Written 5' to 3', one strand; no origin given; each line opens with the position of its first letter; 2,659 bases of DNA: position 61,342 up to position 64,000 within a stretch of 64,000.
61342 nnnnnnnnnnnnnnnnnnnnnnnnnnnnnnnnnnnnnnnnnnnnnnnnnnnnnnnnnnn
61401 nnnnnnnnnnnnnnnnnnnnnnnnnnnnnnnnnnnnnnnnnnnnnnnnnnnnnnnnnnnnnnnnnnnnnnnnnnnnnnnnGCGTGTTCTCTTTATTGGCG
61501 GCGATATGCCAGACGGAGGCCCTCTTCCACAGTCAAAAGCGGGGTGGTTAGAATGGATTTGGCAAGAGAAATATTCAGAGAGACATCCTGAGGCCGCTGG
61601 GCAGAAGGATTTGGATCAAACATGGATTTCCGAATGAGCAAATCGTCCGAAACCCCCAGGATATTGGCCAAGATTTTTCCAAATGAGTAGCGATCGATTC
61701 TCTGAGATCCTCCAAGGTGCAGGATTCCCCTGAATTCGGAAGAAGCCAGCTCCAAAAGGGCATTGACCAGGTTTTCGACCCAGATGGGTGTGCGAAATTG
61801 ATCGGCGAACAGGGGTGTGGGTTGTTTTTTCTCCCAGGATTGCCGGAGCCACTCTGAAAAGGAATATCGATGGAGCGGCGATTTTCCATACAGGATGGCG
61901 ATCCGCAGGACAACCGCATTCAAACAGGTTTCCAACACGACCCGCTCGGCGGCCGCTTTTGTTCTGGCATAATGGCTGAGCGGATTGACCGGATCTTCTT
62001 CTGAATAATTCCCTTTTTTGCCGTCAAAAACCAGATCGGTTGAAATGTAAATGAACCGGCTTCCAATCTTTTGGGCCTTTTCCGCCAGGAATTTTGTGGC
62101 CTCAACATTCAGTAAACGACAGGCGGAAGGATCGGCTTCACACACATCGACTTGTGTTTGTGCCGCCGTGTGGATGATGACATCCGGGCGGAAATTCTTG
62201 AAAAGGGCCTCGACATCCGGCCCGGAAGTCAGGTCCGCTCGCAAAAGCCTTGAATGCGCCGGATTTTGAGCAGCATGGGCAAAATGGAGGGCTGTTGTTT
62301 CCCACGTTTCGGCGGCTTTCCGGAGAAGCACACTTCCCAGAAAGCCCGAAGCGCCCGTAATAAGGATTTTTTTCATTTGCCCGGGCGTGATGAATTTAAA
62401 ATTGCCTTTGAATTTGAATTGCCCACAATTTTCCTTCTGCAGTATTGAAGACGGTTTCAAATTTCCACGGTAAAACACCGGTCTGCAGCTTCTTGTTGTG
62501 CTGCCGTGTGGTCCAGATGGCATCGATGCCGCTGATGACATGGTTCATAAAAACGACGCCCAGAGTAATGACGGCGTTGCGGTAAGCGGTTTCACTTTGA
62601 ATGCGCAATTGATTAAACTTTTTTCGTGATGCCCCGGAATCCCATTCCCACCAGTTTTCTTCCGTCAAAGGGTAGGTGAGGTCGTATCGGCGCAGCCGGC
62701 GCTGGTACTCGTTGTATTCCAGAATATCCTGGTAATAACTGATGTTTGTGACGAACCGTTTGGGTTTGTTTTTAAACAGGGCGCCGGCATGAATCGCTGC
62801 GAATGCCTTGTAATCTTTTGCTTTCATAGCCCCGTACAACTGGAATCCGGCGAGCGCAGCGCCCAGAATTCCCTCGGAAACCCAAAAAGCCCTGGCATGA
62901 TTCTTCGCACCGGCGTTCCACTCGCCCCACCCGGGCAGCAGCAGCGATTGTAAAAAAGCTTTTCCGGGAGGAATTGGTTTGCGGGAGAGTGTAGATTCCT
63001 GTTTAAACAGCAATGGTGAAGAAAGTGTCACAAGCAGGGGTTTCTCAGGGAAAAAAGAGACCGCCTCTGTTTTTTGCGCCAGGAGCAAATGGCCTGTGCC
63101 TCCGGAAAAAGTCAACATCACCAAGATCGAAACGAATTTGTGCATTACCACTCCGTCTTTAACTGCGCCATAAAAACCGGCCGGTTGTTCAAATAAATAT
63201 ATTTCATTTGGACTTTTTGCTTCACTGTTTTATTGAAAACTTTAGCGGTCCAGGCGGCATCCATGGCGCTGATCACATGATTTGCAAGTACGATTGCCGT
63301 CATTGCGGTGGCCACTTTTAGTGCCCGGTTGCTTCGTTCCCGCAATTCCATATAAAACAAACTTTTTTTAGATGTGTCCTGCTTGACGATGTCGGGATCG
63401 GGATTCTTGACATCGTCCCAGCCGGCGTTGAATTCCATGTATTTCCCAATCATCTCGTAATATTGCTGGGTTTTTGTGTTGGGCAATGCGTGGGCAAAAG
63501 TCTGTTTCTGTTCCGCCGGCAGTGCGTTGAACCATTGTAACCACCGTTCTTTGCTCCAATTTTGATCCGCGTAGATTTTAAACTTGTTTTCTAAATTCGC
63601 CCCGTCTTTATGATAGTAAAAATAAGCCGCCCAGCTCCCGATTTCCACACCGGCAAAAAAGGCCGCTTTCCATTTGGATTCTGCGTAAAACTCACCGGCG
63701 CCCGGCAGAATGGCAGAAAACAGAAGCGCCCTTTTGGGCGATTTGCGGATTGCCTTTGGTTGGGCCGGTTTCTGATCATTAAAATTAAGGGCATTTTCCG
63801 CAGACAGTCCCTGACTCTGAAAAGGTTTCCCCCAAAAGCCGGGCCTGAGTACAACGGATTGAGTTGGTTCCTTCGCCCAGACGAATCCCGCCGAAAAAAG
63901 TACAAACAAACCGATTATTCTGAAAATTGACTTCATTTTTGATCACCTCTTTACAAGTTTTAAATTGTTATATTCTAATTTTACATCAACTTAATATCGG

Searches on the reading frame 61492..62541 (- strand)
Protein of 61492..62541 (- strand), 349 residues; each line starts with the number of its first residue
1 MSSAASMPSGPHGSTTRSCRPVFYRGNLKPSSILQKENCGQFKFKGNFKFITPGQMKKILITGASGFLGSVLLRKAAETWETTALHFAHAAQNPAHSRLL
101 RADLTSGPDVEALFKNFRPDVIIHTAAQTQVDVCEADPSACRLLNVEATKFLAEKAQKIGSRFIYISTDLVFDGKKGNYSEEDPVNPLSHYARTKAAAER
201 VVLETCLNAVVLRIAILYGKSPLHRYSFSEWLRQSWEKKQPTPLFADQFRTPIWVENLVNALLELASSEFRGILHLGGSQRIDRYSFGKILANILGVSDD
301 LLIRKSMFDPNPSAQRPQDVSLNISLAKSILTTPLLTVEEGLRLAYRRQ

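Call 10: search_protein_families(library=pfam, proteins=[window:61492-62541:-])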
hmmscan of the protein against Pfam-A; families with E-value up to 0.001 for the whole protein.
window:61492-62541:- (349 aa): 7 families
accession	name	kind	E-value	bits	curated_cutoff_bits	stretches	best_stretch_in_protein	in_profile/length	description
PF04321.23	RmlD_sub_bind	-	3e-58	197.6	27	1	58-345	2-281/287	RmlD substrate binding domain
PF01370.27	Epimerase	-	9.4e-30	104.2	20.9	1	59-266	1-225/240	NAD dependent epimerase/dehydratase family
PF16363.11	GDP_Man_Dehyd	-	6.8e-17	62.4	27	1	60-202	1-164/332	GDP-mannose 4,6 dehydratase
PF07993.18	NAD_binding_4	-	6e-13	49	20.1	1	120-221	90-211/258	Male sterility protein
PF02719.21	Polysacc_synt_2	-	4.8e-11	42.8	20.2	1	59-202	1-149/293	Polysaccharide biosynthesis protein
PF01073.25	3Beta_HSD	-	1.9e-10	40.7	22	1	60-262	1-225/280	3-beta hydroxysteroid dehydrogenase/isomerase family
PF13460.12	NAD_binding_10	-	1.4e-07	32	27.2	1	63-220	1-149/184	NAD(P)H-binding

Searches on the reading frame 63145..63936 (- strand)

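Call 10: search_protein_families(library=pfam, proteins=[window:63145-63936:-])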
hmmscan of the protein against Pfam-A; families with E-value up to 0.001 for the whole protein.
window:63145-63936:- (263 aa): 1 family
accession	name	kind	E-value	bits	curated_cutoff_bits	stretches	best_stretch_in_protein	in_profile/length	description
PF18935.5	DUF5683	-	2e-08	34.8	26.7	1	65-245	3-127/151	Family of unknown function (DUF5683)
